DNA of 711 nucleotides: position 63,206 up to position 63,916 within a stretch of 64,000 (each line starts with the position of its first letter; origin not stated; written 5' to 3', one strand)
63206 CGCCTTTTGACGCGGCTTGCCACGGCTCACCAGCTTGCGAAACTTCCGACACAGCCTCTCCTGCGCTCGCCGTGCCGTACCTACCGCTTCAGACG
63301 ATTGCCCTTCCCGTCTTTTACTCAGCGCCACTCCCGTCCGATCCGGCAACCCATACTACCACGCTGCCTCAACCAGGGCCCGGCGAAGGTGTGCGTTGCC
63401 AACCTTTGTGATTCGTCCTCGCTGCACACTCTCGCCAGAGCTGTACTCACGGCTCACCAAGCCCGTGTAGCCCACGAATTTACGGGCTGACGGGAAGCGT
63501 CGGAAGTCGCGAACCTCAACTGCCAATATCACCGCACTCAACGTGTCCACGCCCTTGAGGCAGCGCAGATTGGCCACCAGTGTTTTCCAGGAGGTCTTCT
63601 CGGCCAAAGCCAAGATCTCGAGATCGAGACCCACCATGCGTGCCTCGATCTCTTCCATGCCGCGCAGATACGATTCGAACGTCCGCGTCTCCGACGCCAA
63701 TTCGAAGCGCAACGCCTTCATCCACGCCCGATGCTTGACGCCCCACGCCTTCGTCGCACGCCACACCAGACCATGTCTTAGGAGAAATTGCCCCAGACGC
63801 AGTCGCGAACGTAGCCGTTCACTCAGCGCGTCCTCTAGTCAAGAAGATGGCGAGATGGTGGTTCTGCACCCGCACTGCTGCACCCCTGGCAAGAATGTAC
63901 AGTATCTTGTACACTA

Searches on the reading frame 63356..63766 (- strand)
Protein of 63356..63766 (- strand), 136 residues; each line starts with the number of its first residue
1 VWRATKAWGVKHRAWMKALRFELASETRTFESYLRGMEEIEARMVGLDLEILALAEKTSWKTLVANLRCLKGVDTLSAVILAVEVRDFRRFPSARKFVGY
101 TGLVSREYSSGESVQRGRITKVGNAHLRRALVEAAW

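Call 10: search_protein_families(library=pfam, proteins=[window:63356-63766:-], max_evalue=0.01)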
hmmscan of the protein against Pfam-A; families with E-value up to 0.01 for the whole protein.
window:63356-63766:- (136 aa): 1 family
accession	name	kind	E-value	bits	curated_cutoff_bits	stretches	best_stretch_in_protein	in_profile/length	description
PF02371.22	Transposase_20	-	5.3e-21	75.2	21.3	1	66-136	3-73/87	Transposase IS116/IS110/IS902 family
